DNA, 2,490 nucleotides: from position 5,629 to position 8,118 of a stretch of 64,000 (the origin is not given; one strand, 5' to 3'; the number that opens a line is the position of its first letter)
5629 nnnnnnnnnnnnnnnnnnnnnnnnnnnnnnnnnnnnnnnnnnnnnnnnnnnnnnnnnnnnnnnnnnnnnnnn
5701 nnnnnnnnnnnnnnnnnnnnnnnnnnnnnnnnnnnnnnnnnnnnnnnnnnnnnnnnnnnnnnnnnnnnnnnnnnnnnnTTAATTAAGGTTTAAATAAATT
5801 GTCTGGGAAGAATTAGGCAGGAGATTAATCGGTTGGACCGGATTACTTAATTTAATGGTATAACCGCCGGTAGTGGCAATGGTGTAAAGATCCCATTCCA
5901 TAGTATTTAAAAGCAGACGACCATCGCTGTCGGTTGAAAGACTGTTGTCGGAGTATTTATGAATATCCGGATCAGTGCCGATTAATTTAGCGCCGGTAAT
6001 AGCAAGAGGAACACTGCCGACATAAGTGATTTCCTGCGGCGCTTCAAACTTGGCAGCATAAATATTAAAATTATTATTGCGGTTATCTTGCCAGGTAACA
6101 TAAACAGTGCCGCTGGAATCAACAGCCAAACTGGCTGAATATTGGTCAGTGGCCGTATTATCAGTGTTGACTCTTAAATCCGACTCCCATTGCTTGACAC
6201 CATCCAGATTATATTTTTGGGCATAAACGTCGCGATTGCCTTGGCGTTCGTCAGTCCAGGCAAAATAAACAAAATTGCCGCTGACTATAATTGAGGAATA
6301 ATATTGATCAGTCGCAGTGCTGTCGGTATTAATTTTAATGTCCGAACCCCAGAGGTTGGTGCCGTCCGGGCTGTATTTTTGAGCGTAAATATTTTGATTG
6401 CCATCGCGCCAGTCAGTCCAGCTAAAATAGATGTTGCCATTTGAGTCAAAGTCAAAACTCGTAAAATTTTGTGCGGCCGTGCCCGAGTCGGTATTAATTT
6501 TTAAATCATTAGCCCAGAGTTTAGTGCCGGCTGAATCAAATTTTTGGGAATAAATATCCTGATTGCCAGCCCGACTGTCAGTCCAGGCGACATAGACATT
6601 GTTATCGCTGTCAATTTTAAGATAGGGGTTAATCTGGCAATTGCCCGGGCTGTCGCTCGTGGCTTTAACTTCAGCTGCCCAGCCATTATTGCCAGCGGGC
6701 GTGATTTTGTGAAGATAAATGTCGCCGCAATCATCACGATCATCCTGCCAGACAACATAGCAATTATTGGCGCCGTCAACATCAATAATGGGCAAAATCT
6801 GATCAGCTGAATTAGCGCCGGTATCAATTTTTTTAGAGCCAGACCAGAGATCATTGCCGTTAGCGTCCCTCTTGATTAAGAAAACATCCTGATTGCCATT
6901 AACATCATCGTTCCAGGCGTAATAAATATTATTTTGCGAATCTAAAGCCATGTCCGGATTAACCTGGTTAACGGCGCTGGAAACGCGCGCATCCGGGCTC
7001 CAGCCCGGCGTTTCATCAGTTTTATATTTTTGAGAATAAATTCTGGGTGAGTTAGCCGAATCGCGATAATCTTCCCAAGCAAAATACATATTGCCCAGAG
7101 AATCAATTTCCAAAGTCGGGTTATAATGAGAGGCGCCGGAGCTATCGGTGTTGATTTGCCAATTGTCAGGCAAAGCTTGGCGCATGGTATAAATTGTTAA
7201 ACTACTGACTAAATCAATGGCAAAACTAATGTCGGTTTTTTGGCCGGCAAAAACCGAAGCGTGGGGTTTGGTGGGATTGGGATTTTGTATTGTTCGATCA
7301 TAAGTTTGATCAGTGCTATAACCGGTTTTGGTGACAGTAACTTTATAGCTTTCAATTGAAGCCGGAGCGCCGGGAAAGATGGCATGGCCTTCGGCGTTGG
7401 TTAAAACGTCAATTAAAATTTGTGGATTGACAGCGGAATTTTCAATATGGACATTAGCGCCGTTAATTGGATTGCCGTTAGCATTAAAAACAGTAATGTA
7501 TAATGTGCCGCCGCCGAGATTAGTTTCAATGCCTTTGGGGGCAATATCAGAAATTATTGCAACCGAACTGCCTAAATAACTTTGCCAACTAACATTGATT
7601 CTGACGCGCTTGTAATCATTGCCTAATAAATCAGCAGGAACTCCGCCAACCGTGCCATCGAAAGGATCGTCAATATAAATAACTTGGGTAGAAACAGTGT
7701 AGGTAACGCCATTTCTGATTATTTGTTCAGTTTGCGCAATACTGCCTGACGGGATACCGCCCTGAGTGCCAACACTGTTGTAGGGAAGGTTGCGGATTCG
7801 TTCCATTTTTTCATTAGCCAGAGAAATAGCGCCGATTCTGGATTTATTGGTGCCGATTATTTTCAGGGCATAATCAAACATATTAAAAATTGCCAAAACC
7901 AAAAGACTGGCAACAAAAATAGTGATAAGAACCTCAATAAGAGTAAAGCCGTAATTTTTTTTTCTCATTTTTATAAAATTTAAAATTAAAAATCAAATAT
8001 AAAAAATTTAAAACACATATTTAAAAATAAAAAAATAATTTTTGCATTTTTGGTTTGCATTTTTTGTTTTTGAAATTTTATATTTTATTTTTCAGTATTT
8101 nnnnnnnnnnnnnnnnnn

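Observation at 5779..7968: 729-aa type IV pilin with a CarboxypepD_reg-like domain and a 7-blade PD40/TolB-type propeller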

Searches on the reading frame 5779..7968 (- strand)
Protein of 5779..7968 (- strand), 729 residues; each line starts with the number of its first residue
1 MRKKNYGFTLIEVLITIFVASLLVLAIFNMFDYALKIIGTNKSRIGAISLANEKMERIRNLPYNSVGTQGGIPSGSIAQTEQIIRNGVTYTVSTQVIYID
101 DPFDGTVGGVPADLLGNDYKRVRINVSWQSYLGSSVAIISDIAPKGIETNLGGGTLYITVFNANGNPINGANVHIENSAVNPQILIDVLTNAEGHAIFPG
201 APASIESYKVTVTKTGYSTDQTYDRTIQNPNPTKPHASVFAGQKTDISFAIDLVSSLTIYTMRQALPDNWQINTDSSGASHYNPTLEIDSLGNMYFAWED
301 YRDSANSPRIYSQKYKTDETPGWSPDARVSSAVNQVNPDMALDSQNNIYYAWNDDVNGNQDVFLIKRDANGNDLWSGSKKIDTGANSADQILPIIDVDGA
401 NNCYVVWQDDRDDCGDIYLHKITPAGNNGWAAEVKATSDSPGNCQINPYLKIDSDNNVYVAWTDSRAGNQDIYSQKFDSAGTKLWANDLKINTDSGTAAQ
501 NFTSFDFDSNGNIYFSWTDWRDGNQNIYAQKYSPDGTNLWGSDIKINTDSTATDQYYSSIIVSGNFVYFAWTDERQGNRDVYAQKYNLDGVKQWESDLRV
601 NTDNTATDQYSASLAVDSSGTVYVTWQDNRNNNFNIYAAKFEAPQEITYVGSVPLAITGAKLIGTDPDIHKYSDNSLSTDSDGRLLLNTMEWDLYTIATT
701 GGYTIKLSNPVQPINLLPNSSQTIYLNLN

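Call 5: search_protein_families(library=pfam, proteins=[window:5779-7968:-], max_evalue=0.1)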
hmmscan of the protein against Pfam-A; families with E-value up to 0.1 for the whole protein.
window:5779-7968:- (729 aa): 5 families
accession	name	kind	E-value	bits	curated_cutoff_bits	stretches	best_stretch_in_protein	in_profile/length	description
PF13620.12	CarboxypepD_reg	-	2.7e-08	34.5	32.3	1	156-228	2-70/82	Carboxypeptidase regulatory-like domain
PF07963.17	N_methyl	-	7.2e-07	29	21.2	1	2-28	1-27/27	Prokaryotic N-terminal methylation motif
PF07494.17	Reg_prop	-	2.2e-05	24.5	20.4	0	359-378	4-22/24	Two component regulator propeller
PF02369.22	Big_1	-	0.00022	21.7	34.9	1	155-221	20-86/93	Bacterial Ig-like domain (group 1)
PF11974.14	bMG3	-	0.056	13.8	34.9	0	163-207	23-69/103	Bacterial alpha-2-macroglobulin MG3 domain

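Call 6: search_protein_families(library=ncbifam, proteins=[window:5779-7968:-], max_evalue=0.1)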
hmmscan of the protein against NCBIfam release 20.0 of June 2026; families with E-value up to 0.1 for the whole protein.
window:5779-7968:- (729 aa): 12 families
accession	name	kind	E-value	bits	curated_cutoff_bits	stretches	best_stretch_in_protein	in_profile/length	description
NF047494.1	Lepto_SBBP_lipo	equivalog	2.3e-16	59.5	400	2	229-435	22-239/466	SBBP repeat beta-propeller lipoprotein, LipL53 family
TIGR04275.1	beta_prop_Msarc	repeat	2.1e-12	46.6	85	3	623-638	20-35/40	beta-propeller repeat protein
TIGR02523.1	type_IV_pilV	equivalog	9.2e-05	22.9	52.2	1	6-60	2-56/139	type IV pilus modification protein PilV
TIGR02532.1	IV_pilin_GFxxxE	domain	0.00015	21.5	16.3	1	7-27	3-23/24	prepilin-type N-terminal cleavage/methylation domain-containing protein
NF041002.1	pilin_ComGF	equivalog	0.0025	18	80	1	7-38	3-34/139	competence type IV pilus minor pilin ComGF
NF041013.1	T4P_ComGE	equivalog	0.0032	17.5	49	1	3-57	1-55/83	competence type IV pilus minor pilin ComGE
TIGR01711.1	gspJ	equivalog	0.012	15.4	64.85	1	7-36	2-31/192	type II secretion system minor pseudopilin GspJ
NF007848.0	PRK10557.1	equivalog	0.021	14.1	120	1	1-31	6-36/192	prepilin peptidase-dependent protein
NF040999.1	pilin_ComGC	equivalog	0.023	14.9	75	1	7-27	3-24/84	competence type IV pilus major pilin ComGC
TIGR01707.1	gspI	equivalog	0.027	15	44.35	1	7-59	1-53/101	type II secretion system minor pseudopilin GspI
NF038303.1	EPS_HpsB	equivalog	0.078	12.9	150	0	5-27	2-24/211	hormogonium polysaccharide secretion pseudopilin HpsB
NF002183.0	PRK01029.1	equivalog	0.091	11.8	405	0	304-328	315-339/429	Tol-Pal system protein TolB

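Call 7: find_homologous_proteins(query=window:5782-7968:-, max_evalue=0.001)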
Query window:5782-7968:- (729 aa): 752 proteins with E <= 0.001 among 8000 candidates; the best 120 are listed.
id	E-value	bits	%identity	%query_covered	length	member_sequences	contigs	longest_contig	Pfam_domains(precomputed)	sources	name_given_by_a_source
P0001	0.0e+0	1657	100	100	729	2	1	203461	PF07963.18,PF07494.18,PF13620.13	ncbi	ncbi:MAG: carboxypeptidase regulatory-like domain-containing protein [bacterium]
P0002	0.0e+0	1345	80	100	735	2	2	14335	PF07963.18,PF13620.13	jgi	jgi:prepilin-type N-terminal cleavage/methylation domain-containing protein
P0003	0.0e+0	1210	66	100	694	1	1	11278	PF07963.18,PF13620.13,PF04616.21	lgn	-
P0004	1.2e-231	789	51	99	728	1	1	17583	PF15892.12,PF13620.13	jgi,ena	-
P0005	5.8e-207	708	46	86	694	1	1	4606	PF07963.18,PF13620.13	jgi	jgi:prepilin-type N-terminal cleavage/methylation domain-containing protein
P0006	5.4e-206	705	48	100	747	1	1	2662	PF13620.13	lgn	-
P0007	7.1e-203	694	47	100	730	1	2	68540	PF07963.18,PF13620.13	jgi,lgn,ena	-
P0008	9.2e-203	694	48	100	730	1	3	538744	PF13620.13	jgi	jgi:hypothetical protein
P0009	2.3e-202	693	47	100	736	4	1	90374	-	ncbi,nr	ncbi:hypothetical protein KKD20_03310 [Patescibacteria group bacterium]|nr:hypothetical protein [Pat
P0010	3.8e-201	689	46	100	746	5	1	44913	PF07963.18,PF06739.18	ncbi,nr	ncbi:prepilin-type N-terminal cleavage/methylation domain-containing protein [Candidatus Falkowbacte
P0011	1.9e-200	686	46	99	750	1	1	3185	PF07963.18,PF15892.12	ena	-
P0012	1.6e-199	683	47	99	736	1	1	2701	PF07963.18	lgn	-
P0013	2.5e-199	683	46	100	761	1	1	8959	PF07963.18,PF15892.12,PF13620.13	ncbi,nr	ncbi:MAG: carboxypeptidase regulatory-like domain-containing protein [Patescibacteria group bacteriu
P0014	3.4e-199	682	45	100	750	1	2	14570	PF13620.13,PF04616.21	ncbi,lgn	-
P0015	6.3e-199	681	47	99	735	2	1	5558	PF07963.18,PF13620.13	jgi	-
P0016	2.0e-198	680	44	100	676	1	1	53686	PF13620.13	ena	-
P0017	8.3e-198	678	45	99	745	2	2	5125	PF07963.18,PF15892.12,PF13620.13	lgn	-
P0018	1.0e-195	671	46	100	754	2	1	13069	PF13620.13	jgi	-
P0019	2.5e-194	666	44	100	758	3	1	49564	PF15892.12,PF13620.13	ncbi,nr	ncbi:MAG: carboxypeptidase regulatory-like domain-containing protein [bacterium]|nr:carboxypeptidase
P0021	1.2e-193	664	44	100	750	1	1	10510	PF13620.13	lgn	-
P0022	5.2e-193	662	46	100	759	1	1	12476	PF15892.12,PF13620.13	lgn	-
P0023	9.7e-192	658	45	100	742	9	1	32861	PF13620.13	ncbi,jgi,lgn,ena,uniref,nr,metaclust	ncbi:hypothetical protein A3H66_01270 [Candidatus Falkowbacteria bacterium RIFCSPLOWO2_02_FULL_45_21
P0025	1.2e-191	657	45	99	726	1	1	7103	PF13620.13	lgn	-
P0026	2.0e-191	656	46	100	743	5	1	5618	PF13620.13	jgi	-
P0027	3.3e-189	649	45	100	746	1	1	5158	PF13620.13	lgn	-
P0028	4.9e-188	645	43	100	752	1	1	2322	PF13620.13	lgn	-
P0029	2.3e-187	643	45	99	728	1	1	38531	PF13620.13,PF06739.18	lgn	-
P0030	1.2e-186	641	44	100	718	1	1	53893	PF07963.18,PF13620.13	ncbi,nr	ncbi:carboxypeptidase regulatory-like domain-containing protein [Candidatus Falkowbacteria bacterium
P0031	9.4e-186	638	43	100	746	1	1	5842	PF07963.18,PF13620.13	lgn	-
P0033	4.8e-185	635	44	100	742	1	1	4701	PF07963.18,PF15892.12,PF13620.13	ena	-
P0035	2.2e-184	633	43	100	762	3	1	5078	PF07963.18,PF13620.13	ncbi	-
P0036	3.2e-184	633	44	99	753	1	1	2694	PF07963.18,PF13620.13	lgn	-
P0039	5.5e-183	629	43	100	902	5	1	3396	PF07963.18,PF13620.13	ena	-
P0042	9.5e-180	618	42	100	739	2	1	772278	PF07963.18,PF13620.13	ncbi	-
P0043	3.2e-179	616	42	99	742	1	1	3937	PF07963.18,PF13620.13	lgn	-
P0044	2.4e-177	610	43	99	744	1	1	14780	PF13620.13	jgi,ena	-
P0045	2.7e-177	610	44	99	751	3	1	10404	PF13620.13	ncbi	-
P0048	2.8e-176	606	42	99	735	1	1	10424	PF07963.18,PF13620.13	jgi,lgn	jgi:prepilin-type N-terminal cleavage/methylation domain-containing protein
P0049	2.9e-176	606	44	100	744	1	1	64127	PF13620.13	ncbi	-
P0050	3.2e-176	606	46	93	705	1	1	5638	PF13620.13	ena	-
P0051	3.5e-176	606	42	100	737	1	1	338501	PF13620.13,PF24107.2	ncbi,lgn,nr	ncbi:hypothetical protein HGA34_00840 [Candidatus Falkowbacteria bacterium]|nr:hypothetical protein 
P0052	4.6e-176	606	43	100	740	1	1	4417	PF07963.18,PF02369.23,PF13620.13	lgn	-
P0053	1.8e-175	604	43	100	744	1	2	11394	PF07963.18,PF15892.12,PF13620.13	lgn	-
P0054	1.0e-174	601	42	99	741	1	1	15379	PF13620.13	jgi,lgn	-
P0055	2.6e-173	597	43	97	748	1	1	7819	PF13620.13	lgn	-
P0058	4.7e-168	579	44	65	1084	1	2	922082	PF13620.13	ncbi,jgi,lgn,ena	ncbi:MAG: hypothetical protein WC675_01700 [Patescibacteria group bacterium]|jgi:hypothetical protei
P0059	1.8e-167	577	43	100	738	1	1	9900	PF07963.18,PF13620.13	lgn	-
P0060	1.9e-164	567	44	60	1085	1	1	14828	PF13620.13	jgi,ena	-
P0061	1.1e-163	565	41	69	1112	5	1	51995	PF07963.18,PF17802.8,PF15892.12,PF13620.13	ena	-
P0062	5.5e-163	562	45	80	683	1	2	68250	PF07963.18,PF15892.12,PF13620.13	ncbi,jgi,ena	ncbi:MAG: prepilin-type N-terminal cleavage/methylation domain-containing protein [Candidatus Falkow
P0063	1.7e-162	561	45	59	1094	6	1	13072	PF13620.13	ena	-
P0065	4.9e-159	549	44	100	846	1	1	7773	PF07963.18,PF15892.12,PF13620.13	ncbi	ncbi:MAG: carboxypeptidase regulatory-like domain-containing protein [Patescibacteria group bacteriu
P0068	8.9e-154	532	40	97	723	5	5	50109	PF13620.13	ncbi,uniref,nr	ncbi:hypothetical protein A2331_00170 [Candidatus Falkowbacteria bacterium RIFOXYB2_FULL_34_18]|unir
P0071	2.7e-153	530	44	100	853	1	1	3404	PF13715.13,PF17789.8,PF24025.2,PF13620.13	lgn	-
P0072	1.4e-152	528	39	85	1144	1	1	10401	PF13620.13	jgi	-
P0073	7.0e-152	526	39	100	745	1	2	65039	PF13620.13,PF04616.21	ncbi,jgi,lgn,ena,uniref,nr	ncbi:MAG: hypothetical protein COT81_00355 [Candidatus Buchananbacteria bacterium CG10_big_fil_rev_8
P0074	1.9e-151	524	42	98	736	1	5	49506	PF07963.18,PF13620.13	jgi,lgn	-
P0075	2.0e-151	524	38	84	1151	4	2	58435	PF13620.13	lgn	-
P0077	9.7e-151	522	43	99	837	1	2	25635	PF13620.13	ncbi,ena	-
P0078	3.1e-150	520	42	100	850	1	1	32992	PF13715.13,PF07963.18,PF02369.23,PF24025.2,PF15892.12,PF13620.13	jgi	jgi:prepilin-type N-terminal cleavage/methylation domain-containing protein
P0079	6.1e-148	513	39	84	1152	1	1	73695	PF13385.14,PF13620.13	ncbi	-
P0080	3.1e-144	500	38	100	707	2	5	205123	PF07963.18,PF13620.13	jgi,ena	-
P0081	1.1e-140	489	35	86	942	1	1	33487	PF13385.14,PF13620.13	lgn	-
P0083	4.8e-137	477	40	97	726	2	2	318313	PF13620.13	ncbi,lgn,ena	-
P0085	3.6e-133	464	37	84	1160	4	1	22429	PF13620.13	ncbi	-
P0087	2.5e-126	441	37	99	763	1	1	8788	PF13620.13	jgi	-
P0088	1.7e-125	439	36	84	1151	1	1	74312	PF13620.13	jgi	-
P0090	4.5e-125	437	35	99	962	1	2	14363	PF13620.13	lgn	-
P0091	9.2e-125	436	36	100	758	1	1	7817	PF07963.18,PF13620.13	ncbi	-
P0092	1.0e-123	433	38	99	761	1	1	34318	PF07963.18,PF13620.13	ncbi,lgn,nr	ncbi:MAG: carboxypeptidase regulatory-like domain-containing protein [Patescibacteria group bacteriu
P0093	3.4e-123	431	37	99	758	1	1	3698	PF07963.18,PF13620.13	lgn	-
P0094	7.1e-109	384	43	70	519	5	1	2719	PF07963.18,PF13620.13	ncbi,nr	ncbi:MAG: prepilin-type N-terminal cleavage/methylation domain-containing protein, partial [Elusimic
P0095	1.2e-108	383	40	69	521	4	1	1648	PF07963.18,PF13620.13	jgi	jgi:prepilin-type N-terminal cleavage/methylation domain-containing protein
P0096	5.3e-106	374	35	100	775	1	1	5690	PF13620.13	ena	-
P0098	1.0e-100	357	30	99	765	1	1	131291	PF07963.18,PF13620.13,PF04616.21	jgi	jgi:prepilin-type N-terminal cleavage/methylation domain-containing protein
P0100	2.2e-92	329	50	35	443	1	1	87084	PF02369.23,PF13620.13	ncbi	-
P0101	4.1e-89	318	47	41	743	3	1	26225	PF13715.13,PF07963.18,PF02369.23,PF10102.15,PF13620.13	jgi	-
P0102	4.6e-89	318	49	40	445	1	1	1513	PF13620.13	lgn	-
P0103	3.5e-88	315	54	35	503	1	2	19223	PF13715.13,PF17789.8,PF02369.23,PF11974.15,PF13620.13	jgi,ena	-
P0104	7.0e-88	314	52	36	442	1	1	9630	PF07963.18,PF02369.23,PF13620.13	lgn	-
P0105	8.2e-88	314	51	36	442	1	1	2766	PF07963.18,PF02369.23,PF13620.13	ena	-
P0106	6.5e-87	311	51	36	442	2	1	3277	PF02369.23,PF17802.8,PF13620.13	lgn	-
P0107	1.6e-86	310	47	40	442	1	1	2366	PF07963.18,PF13620.13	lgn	-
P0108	4.9e-86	308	51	37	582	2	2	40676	PF13715.13,PF02369.23,PF17802.8,PF13620.13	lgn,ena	-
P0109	7.0e-86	308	52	36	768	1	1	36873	PF07963.18,PF02369.23,PF10102.15,PF13620.13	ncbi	ncbi:MAG: DUF2341 domain-containing protein [Patescibacteria group bacterium]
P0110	2.0e-85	306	53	36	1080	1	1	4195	PF13229.13,PF17802.8,PF22842.4,PF13620.13,PF05048.20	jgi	jgi:parallel beta-helix repeat protein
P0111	7.1e-85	304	52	35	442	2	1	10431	PF02369.23,PF17802.8,PF13620.13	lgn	-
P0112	1.1e-84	304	49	35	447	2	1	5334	PF13715.13,PF13620.13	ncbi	-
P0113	1.1e-84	304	48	42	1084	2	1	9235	PF13229.13,PF22842.4,PF13620.13,PF05048.20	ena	-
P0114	1.4e-84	303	50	35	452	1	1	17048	PF17802.8,PF13620.13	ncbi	-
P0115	2.7e-84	302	52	35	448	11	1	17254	PF07963.18,PF17802.8,PF13620.13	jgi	-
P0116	2.2e-83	299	51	37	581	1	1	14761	PF13715.13,PF07963.18,PF17802.8,PF13620.13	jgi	jgi:prepilin-type N-terminal cleavage/methylation domain-containing protein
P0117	5.0e-83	298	45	42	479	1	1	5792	PF07963.18,PF13620.13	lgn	-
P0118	1.1e-82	297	41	46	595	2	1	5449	PF13715.13,PF17802.8,PF13620.13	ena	-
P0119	1.4e-82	297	51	35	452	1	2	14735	PF13620.13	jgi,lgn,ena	-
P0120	1.9e-82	296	52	35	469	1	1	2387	PF07963.18,PF13620.13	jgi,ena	-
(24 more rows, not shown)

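Call 8: search_solved_structures(query=window:5782-7968:-, max_evalue=1, show_alignments=2)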
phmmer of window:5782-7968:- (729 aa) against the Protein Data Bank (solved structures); distinct sequences matched with E-value up to 1: 0.

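Call 22: find_encoding_contigs(protein=P0042, flank=10000, max_places=2)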
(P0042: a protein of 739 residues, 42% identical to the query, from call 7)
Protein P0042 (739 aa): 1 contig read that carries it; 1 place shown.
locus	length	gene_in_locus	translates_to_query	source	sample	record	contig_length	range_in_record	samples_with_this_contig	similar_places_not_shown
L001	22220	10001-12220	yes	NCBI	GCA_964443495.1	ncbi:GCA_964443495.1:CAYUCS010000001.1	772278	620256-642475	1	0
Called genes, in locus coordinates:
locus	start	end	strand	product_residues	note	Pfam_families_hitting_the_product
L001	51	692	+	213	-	PF00027:cNMP_binding, PF13545:HTH_Crp_2, PF00325:Crp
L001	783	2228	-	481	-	PF01225:Mur_ligase, PF08245:Mur_ligase_M, PF02875:Mur_ligase_C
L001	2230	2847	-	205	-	PF00300:His_Phos_1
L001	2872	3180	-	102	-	-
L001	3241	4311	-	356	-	PF03033:Glyco_transf_28, PF04101:Glyco_tran_28_C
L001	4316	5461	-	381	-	PF01098:FTSW_RODA_SPOVE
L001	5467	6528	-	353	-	PF10555:MraY_sig1 (faint), PF00953:Glycos_transf_4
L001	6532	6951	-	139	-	-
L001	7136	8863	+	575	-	PF05157:MshEN, PF00437:T2SSE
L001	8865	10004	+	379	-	PF00482:T2SSF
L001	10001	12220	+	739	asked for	PF07963:N_methyl (faint), PF13620:CarboxypepD_reg (weak)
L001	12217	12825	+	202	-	PF07963:N_methyl (weak)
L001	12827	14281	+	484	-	-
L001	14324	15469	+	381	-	PF11104:PilM_2, PF14450:FtsA, PF06723:MreB_Mbl (weak)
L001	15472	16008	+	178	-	PF05137:PilN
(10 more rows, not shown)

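Call 23: find_encoding_contigs(protein=P0051, flank=10000, max_places=2)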
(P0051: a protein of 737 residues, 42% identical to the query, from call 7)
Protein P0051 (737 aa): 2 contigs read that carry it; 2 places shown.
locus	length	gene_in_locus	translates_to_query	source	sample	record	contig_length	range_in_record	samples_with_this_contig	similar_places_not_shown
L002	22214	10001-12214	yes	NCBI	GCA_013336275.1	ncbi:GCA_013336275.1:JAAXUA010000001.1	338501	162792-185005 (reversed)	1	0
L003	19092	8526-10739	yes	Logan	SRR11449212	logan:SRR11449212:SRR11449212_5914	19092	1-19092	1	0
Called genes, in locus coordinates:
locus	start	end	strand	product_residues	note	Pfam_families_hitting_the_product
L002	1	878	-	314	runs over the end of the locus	PF01565:FAD_binding_4, PF02873:MurB_C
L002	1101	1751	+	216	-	PF00027:cNMP_binding, PF13545:HTH_Crp_2, PF00325:Crp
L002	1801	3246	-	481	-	PF01225:Mur_ligase, PF08245:Mur_ligase_M, PF02875:Mur_ligase_C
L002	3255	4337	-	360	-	PF03033:Glyco_transf_28, PF04101:Glyco_tran_28_C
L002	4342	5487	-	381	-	PF01098:FTSW_RODA_SPOVE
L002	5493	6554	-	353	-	PF10555:MraY_sig1 (faint), PF00953:Glycos_transf_4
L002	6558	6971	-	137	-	-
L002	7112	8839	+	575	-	PF05157:MshEN, PF00437:T2SSE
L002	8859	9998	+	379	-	PF00482:T2SSF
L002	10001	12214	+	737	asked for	PF13620:CarboxypepD_reg (weak), PF24107:DUF7382 (faint)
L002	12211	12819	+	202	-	PF07963:N_methyl (weak)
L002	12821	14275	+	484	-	-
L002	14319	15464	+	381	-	PF11104:PilM_2, PF14450:FtsA, PF06723:MreB_Mbl (weak)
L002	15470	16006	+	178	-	PF05137:PilN (weak)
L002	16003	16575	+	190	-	PF04350:PilO, PF10741:T2SSM_b (weak)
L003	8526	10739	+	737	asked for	PF13620:CarboxypepD_reg (weak), PF24107:DUF7382 (faint)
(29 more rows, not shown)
